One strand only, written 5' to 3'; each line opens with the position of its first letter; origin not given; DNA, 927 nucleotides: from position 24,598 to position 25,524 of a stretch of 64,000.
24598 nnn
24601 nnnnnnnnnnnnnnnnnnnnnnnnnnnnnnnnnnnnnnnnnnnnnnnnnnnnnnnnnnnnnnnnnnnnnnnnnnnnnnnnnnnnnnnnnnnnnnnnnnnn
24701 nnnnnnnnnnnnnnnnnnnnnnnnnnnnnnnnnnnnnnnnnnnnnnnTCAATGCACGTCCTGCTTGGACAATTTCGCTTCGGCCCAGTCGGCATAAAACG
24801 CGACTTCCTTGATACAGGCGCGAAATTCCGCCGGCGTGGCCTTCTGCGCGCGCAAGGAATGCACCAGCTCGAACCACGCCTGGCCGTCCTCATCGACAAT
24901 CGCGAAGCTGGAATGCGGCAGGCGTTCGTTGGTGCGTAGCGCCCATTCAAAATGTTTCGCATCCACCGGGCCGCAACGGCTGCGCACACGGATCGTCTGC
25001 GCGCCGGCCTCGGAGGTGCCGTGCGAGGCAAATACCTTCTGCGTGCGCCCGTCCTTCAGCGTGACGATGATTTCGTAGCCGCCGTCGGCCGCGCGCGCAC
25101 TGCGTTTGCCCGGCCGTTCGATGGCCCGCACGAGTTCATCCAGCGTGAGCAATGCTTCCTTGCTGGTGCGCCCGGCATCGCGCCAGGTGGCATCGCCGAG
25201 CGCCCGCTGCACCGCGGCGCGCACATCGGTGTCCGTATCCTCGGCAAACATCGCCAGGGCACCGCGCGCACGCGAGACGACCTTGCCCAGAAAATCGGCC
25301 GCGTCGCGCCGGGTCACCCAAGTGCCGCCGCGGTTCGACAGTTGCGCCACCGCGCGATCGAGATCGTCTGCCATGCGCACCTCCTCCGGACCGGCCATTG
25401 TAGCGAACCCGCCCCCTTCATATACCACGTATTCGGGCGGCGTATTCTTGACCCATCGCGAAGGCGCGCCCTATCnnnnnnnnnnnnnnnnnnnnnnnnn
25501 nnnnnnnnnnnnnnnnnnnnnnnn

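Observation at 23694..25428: Three-gene minus-strand operon (HEAT-like unknown, pentapeptide-repeat protein, small MBL hydrolase) with overlapping stops/starts, facing the SagB-like operon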

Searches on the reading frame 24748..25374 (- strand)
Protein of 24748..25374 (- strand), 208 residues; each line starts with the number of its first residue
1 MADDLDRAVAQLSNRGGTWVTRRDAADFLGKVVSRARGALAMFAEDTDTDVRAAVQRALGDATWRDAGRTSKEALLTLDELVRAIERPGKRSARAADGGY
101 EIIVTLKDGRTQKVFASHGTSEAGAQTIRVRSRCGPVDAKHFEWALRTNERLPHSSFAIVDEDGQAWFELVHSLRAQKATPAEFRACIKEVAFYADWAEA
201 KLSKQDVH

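Call 4: search_protein_families(library=pfam, proteins=[window:24748-25374:-], max_evalue=0.01)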
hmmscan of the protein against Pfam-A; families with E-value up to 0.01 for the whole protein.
window:24748-25374:- (208 aa): 0 families

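Call 5: search_protein_families(library=ncbifam, proteins=[window:24748-25374:-], max_evalue=0.01)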
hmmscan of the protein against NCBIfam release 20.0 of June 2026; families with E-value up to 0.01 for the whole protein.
window:24748-25374:- (208 aa): 0 families
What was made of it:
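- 24748..25374 (-): g1: 208-aa protein with an N-terminal HEAT-like helical hairpin (residues ~1-75, nt 25374-25150) and a C-terminal YbjN/class-I T3SS-chaperone-like alpha/beta domain (residues ~76-208). The window protein has no Pfam or NCBIfam hit (calls 4, 5).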

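Call 6: search_protein_families(library=padloc, proteins=[window:24748-25374:-], max_evalue=0.01)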
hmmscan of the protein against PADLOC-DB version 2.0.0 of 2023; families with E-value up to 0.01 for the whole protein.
window:24748-25374:- (208 aa): 0 families

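Call 8: find_homologous_proteins(query=window:24751-25374:-, max_evalue=0.001)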
Query window:24751-25374:- (208 aa): 21 proteins with E <= 0.001 among 1092 candidates.
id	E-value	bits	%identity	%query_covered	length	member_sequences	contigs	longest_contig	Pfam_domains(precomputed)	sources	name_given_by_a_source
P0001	1.6e-118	412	92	100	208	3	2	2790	-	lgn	-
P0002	1.4e-115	402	88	100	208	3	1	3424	-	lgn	-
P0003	9.2e-107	373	83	100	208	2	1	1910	PF13646.13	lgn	-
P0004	1.4e-105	369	80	100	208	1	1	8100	-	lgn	-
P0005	9.1e-104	363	80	100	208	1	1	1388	-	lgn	-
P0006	8.7e-103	360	82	100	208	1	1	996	-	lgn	-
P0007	9.3e-94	331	74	99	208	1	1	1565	PF13646.13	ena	-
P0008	1.9e-93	330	74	100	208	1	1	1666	-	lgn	-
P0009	7.0e-93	328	74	99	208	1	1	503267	-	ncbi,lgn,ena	-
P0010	5.0e-91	322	72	100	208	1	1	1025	-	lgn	-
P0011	1.4e-90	320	73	99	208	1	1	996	PF13646.13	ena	-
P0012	1.5e-90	320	72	99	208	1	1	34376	PF13646.13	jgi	-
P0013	3.4e-90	319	71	100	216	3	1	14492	-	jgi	jgi:hypothetical protein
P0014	2.4e-89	316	73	100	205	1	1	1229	PF13646.13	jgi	-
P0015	4.7e-89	315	72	100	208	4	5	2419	-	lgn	-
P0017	9.6e-89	314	72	99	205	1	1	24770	PF13646.13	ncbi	-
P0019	6.5e-87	308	69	99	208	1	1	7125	PF13646.13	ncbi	-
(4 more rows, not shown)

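Call 9: find_encoding_contigs(protein=P0009, flank=8000, max_places=3)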
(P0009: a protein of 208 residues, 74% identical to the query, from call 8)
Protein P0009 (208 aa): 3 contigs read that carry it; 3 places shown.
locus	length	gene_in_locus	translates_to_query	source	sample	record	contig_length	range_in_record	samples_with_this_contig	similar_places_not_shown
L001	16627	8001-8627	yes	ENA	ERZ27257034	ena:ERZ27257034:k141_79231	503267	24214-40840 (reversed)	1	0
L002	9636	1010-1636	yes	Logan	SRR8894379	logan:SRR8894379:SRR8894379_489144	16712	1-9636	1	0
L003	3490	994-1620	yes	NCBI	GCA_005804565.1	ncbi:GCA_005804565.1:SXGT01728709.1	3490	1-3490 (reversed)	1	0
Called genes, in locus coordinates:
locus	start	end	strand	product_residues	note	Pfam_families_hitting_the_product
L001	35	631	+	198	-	PF01844:HNH, PF13395:HNH_4, PF14279:HNH_5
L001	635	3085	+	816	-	PF17764:PriA_3primeBD, PF00270:DEAD, PF04851:ResIII, PF18319:Zn_ribbon_PriA (weak), PF00271:Helicase_C, PF18074:PriA_C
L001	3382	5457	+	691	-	PF07635:PSCyt1, PF07583:PSCyt2, PF07587:PSD1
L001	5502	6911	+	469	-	PF07394:DUF1501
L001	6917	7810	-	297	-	PF00763:THF_DHG_CYH, PF02882:THF_DHG_CYH_C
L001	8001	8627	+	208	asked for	-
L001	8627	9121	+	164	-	-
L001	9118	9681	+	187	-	PF00753:Lactamase_B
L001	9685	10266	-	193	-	PF13021:DUF3885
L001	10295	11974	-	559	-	PF00881:Nitroreductase (faint)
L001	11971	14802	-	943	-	PF01565:FAD_binding_4, PF02913:FAD-oxidase_C, PF13183:Fer4_8, PF13534:Fer4_17, PF02754:CCG (weak)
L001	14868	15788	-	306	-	PF02401:LYTB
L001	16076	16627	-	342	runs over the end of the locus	PF01116:F_bP_aldolase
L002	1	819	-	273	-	?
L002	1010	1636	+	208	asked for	-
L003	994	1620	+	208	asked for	-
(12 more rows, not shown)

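Call 10: find_encoding_contigs(protein=P0012, flank=8000, max_places=3)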
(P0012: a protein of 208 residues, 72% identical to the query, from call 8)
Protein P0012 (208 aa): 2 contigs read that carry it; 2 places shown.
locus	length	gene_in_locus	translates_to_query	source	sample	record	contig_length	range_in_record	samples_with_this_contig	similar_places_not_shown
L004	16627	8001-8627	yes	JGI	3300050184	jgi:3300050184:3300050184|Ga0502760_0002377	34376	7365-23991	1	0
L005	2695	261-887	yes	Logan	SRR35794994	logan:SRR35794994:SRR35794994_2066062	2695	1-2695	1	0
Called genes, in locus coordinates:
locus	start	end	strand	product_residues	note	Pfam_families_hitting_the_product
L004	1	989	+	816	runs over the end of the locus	PF17764:PriA_3primeBD, PF00270:DEAD, PF04851:ResIII, PF18319:Zn_ribbon_PriA (weak), PF00271:Helicase_C, PF18074:PriA_C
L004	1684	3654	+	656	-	PF07635:PSCyt1, PF07583:PSCyt2, PF07587:PSD1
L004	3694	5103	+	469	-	PF07394:DUF1501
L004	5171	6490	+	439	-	PF03446:NAD_binding_2, PF03721:UDPG_MGDP_dh_N, PF00984:UDPG_MGDP_dh, PF03720:UDPG_MGDP_dh_C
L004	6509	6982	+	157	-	-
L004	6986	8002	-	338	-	PF00763:THF_DHG_CYH, PF02882:THF_DHG_CYH_C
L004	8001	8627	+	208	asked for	PF13646:HEAT_2 (weak)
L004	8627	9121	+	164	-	-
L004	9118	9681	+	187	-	PF23023:Anti-Pycsar_Apyc1 (faint), PF00753:Lactamase_B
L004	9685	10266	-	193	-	PF13021:DUF3885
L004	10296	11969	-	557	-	PF00881:Nitroreductase (faint)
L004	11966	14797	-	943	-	PF01565:FAD_binding_4, PF02913:FAD-oxidase_C, PF13183:Fer4_8, PF13534:Fer4_17, PF02754:CCG (weak)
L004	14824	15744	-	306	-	PF02401:LYTB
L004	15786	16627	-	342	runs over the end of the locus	PF01116:F_bP_aldolase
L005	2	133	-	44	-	?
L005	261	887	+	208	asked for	PF13646:HEAT_2 (weak)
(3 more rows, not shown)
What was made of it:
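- On HEAT repeat (PF13646): Weak precomputed hits in orthologues (calls 8, 10).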

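Call 11: find_encoding_contigs(protein=P0017, flank=8000, max_places=3)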
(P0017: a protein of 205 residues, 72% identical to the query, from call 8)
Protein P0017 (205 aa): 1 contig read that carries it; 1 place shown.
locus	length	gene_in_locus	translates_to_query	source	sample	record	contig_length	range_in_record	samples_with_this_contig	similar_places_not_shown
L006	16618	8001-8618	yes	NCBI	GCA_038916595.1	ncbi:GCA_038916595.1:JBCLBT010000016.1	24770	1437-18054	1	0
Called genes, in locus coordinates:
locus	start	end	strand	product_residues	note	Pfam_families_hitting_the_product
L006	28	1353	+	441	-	-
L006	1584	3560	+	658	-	PF07635:PSCyt1, PF07583:PSCyt2, PF07587:PSD1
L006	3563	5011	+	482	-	PF07394:DUF1501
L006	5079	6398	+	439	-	PF03446:NAD_binding_2, PF03721:UDPG_MGDP_dh_N, PF00984:UDPG_MGDP_dh, PF03720:UDPG_MGDP_dh_C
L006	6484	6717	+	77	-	PF15919:HicB_lk_antitox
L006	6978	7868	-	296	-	PF00763:THF_DHG_CYH, PF02882:THF_DHG_CYH_C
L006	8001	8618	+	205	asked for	PF13646:HEAT_2 (weak)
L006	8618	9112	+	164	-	-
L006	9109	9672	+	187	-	PF00753:Lactamase_B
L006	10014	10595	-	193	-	PF13021:DUF3885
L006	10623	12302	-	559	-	PF00881:Nitroreductase (faint)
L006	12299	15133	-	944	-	PF01565:FAD_binding_4, PF02913:FAD-oxidase_C, PF13183:Fer4_8, PF13534:Fer4_17, PF02754:CCG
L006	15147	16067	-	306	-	PF02401:LYTB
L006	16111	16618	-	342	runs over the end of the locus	PF01116:F_bP_aldolase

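Call 19: predict_structure(alignment_id=A1)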
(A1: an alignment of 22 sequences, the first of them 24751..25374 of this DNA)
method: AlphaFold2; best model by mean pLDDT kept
length: 208 residues; sequences in the alignment: 22
mean_pLDDT: 85.9   pTM: 0.66
mean pLDDT of the five models: 85.9, 84.0, 81.7, 80.0, 79.7
residues with pLDDT >= 90: 101; 70-90: 86; 50-70: 15; < 50: 6
segments of 3 or more residues with pLDDT < 50: 205-208
pLDDT, mean of each block of 10 residues (from residue 1): 89 91 90 85 85 80 54 79 95 94 93 94 86 89 85 88 90 90 94 92 54
secondary structure, 60 per line:
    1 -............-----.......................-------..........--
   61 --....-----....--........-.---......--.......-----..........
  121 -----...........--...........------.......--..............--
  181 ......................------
elements in order: H2-13 H19-41 H49-58 H63-66 H72-75 H78-85 E91-96 E99-105 E111-120 E126-136 H139-149 E156-162 E165-175 H181-202
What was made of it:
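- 24748..25374 (-): AF2 model pLDDT 85.9 (call 19).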

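Call 27: search_protein_representatives(alignment_id=A1)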
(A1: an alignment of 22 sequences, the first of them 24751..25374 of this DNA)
Query: 22 sequences, 208 profile positions. Proteins with E-value up to 0.001 (for the whole library): 755; up to 1e-10: 197; up to 1e-30: 60. The best 150 are listed.
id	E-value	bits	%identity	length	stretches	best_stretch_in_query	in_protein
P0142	2.5e-76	272.5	-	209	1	1-208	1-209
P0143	4.8e-58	212.7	-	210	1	1-208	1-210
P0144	1.3e-54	201.5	-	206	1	1-208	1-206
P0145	1.6e-51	191.4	-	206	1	1-206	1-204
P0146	6.6e-51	189.4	-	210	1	1-208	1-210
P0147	1.3e-50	188.5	-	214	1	1-208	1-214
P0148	9.0e-50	185.7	-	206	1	1-208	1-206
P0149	1.0e-49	185.5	-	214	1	6-208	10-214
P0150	1.6e-49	184.9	-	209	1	1-207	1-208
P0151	4.8e-49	183.3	-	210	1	3-208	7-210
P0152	5.9e-49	183.0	-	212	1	1-206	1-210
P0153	6.3e-49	182.9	-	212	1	1-207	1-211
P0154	7.8e-48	179.4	-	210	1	1-207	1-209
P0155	1.4e-47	178.5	-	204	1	1-207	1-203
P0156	1.6e-47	178.4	-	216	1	5-208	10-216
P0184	4.6e-41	157.3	-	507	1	3-208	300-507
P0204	7.1e-27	110.9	-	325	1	48-205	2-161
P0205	9.4e-25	104.0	-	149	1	74-207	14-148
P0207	1.2e-23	100.3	-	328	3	76-206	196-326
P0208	4.9e-22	95.1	-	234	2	71-208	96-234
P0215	1.8e-19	86.7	-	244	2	62-207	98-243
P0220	2.4e-18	83.1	-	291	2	92-206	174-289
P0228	3.3e-16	76.1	-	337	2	71-208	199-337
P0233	2.2e-15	73.4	-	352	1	74-208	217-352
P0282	1.4e-12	64.3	-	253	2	93-206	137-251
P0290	3.5e-12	62.9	-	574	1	32-202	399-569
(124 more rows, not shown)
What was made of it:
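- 24748..25374 (-): Profile search: 60 full-length representatives at E<1e-30, and HEAT-repeat proteins matching residues 14-62 (call 27).
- On HEAT repeat (PF13646): The profile matches multi-HEAT proteins over residues 14-62 (call 27).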

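Call 29: search_protein_families(library=pfam, proteins=[P0207, P0208, P0215, P0220, P0228, P0233, P0205, P0184, P0204, P0290], max_evalue=0.1)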
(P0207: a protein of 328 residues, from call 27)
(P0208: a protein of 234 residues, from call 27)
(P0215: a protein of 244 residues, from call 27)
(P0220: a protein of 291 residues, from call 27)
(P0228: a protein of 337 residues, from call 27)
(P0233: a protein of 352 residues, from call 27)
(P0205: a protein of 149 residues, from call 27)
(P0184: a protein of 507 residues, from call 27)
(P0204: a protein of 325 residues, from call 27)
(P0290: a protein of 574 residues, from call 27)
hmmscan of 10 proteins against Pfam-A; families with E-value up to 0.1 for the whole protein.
P0207 (328 aa): 7 families
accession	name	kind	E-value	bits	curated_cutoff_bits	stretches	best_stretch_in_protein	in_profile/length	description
PF13646.12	HEAT_2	-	5e-29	100.9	27.7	2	5-87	2-83/88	HEAT repeats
PF03130.22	HEAT_PBS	-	1.9e-13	49.9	20.9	3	51-77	1-27/27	PBS lyase HEAT-like repeat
PF02985.28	HEAT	-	1.3e-08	34.8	23.5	1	68-94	2-28/31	HEAT repeat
PF13513.12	HEAT_EZ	-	2.6e-05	25.1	27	0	35-60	28-53/55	HEAT-like repeat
PF12717.13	Cnd1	-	0.00055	20.5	26.4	0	67-138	22-99/162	non-SMC mitotic condensation complex subunit 1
PF25786.1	HEAT_GCN1_C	-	0.051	14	27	0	38-87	30-88/151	GCN1-like, C-terminal HEAT repeats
PF01402.27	RHH_1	-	0.052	14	20.5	0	190-207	17-34/39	Ribbon-helix-helix protein, copG family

P0208 (234 aa): 0 families

P0215 (244 aa): 0 families

P0220 (291 aa): 8 families
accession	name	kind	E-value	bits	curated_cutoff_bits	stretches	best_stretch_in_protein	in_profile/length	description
PF13646.12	HEAT_2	-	7.9e-19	68.2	27.7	2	15-80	11-76/88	HEAT repeats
PF03130.22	HEAT_PBS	-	1.5e-14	53.3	20.9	1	51-76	1-26/27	PBS lyase HEAT-like repeat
PF13513.12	HEAT_EZ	-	2.9e-06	28.1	27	1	30-62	23-55/55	HEAT-like repeat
PF00514.29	Arm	-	7.5e-06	26.2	20.6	1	68-92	14-38/41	Armadillo/beta-catenin-like repeat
PF02985.28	HEAT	-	0.0014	19.1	23.5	0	39-63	4-28/31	HEAT repeat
PF10722.14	YbjN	-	0.011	16.4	22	1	193-283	33-122/126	Putative bacterial sensory transduction regulator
PF11791.14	Aconitase_B_N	-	0.014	15.8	25.8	0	47-91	75-117/153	Aconitate B N-terminal domain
PF17238.8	NUP160_helical_2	-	0.084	13.2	25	0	40-103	24-85/194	NUP160, helical domain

P0228 (337 aa): 12 families
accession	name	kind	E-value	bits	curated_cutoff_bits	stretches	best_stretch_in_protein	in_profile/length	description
PF13646.12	HEAT_2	-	1.7e-28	99.2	27.7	3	98-182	2-87/88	HEAT repeats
PF02985.28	HEAT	-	2.9e-13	49.2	23.5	2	128-154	1-27/31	HEAT repeat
PF13513.12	HEAT_EZ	-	1.1e-10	42.3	27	1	125-154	26-55/55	HEAT-like repeat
PF12717.13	Cnd1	-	3.3e-05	24.5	26.4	0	163-231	26-84/162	non-SMC mitotic condensation complex subunit 1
PF20168.4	PDS5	-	0.0032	15.8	27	1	50-184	257-386/1053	Sister chromatid cohesion protein PDS5 protein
PF00514.29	Arm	-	0.01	16.3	20.6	0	129-153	14-38/41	Armadillo/beta-catenin-like repeat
PF25786.1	HEAT_GCN1_C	-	0.012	16.1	27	1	156-197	65-106/151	GCN1-like, C-terminal HEAT repeats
PF13830.11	DUF4192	-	0.021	15.2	27.8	1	8-134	181-291/321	Domain of unknown function (DUF4192)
PF24714.1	TOR1L1_N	-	0.026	14.3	43.3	0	159-187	83-111/281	TORTIFOLIA1 N-terminal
PF21857.2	DUF6913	-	0.055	13.8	27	1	139-222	24-109/166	Family of unknown function (DUF6913)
PF23159.1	WH_Rok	-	0.069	13.7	27.6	0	191-226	3-38/58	Repressor Rok winged helix domain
PF22550.1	CesT_Tir_1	-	0.096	13.1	27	0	262-319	58-113/131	CesT_Tir_1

P0233 (352 aa): 7 families
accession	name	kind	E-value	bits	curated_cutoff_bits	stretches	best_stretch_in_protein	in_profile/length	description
PF00069.31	Pkinase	-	3.1e-37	128.8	31.7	1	2-202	46-253/263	Protein kinase domain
PF07714.23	PK_Tyr_Ser-Thr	-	1.3e-24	87.3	23.1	1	1-202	48-250/258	Protein tyrosine and serine/threonine kinase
PF01636.29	APH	-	0.002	18.4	23.2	0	7-72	46-109/239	Phosphotransferase enzyme family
PF06293.20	Kdo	-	0.0076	16.1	21.3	0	39-91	103-155/207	Lipopolysaccharide kinase (Kdo/WaaP) family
PF11004.14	Kdo_hydroxy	-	0.013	15.2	25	1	251-293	115-159/275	3-deoxy-D-manno-oct-2-ulosonic acid (Kdo) hydroxylase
PF03109.22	ABC1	-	0.034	13.7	22.9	1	49-105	164-218/244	ABC1 atypical kinase-like domain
PF21597.2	TetR_C_43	-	0.053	14.2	27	0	53-94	38-80/105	Transcriptional regulator SbtR-like, C-terminal domain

P0205 (149 aa): 1 family
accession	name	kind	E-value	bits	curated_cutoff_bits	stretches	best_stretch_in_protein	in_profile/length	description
PF22550.1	CesT_Tir_1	-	0.00038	20.8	27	1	76-130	61-112/131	CesT_Tir_1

P0184 (507 aa): 8 families
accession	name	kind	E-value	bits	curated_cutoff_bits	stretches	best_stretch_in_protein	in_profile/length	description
PF00069.31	Pkinase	-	9.6e-53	179.7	31.7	1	18-269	1-255/263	Protein kinase domain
PF07714.23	PK_Tyr_Ser-Thr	-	2.2e-36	126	23.1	1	20-270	3-253/258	Protein tyrosine and serine/threonine kinase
PF03109.22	ABC1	-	2.1e-07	30.8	22.9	1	87-171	139-222/244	ABC1 atypical kinase-like domain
PF17667.7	Pkinase_fungal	-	3.4e-05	23.2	24.1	1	118-192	288-367/387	Fungal protein kinase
PF01636.29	APH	-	3.9e-05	24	23.2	1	115-163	147-197/239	Phosphotransferase enzyme family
PF13646.12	HEAT_2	-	0.0067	17.1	27.7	1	303-361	2-60/88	HEAT repeats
PF14531.12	Kinase-like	-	0.0082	15.9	25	1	130-224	159-257/289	Kinase-like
PF06293.20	Kdo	-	0.065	13.1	21.3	0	101-160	103-166/207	Lipopolysaccharide kinase (Kdo/WaaP) family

P0204 (325 aa): 4 families
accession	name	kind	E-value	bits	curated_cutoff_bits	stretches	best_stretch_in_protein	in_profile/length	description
PF00805.28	Pentapeptide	-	5e-39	131.9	20.2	5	189-228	1-40/40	Pentapeptide repeats (8 copies)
PF13576.12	Pentapeptide_3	-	3.2e-15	56.5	27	3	277-310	13-48/48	Pentapeptide repeats (9 copies)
PF13599.13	Pentapeptide_4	-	1.5e-14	54.2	38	4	243-305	15-77/78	Pentapeptide repeat region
PF25296.1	Decapeptide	-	0.0093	16.3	45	1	189-254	5-70/74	Decapeptide repeat region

P0290 (574 aa): 6 families
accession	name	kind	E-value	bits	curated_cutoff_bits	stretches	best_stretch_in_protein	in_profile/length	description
PF00069.31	Pkinase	-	2.1e-47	162.2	31.7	1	165-416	1-253/263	Protein kinase domain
PF07714.23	PK_Tyr_Ser-Thr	-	7.8e-32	111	23.1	1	167-414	3-248/258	Protein tyrosine and serine/threonine kinase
PF03109.22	ABC1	-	8.9e-05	22.2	22.9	1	273-320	175-222/244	ABC1 atypical kinase-like domain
PF01636.29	APH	-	0.00017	21.9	23.2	1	210-313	88-198/239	Phosphotransferase enzyme family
PF17667.7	Pkinase_fungal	-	0.011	14.9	24.1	1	283-350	305-375/387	Fungal protein kinase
PF06293.20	Kdo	-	0.044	13.6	21.3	1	269-321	122-178/207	Lipopolysaccharide kinase (Kdo/WaaP) family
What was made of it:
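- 24748..25374 (-): Weak HEAT_2, YbjN and CesT_Tir_1 Pfam hits in homologues (calls 8, 10, 29).
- On YbjN family (PF10722): Only 16.4 bits vs 22 in a distant homologue (call 29).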
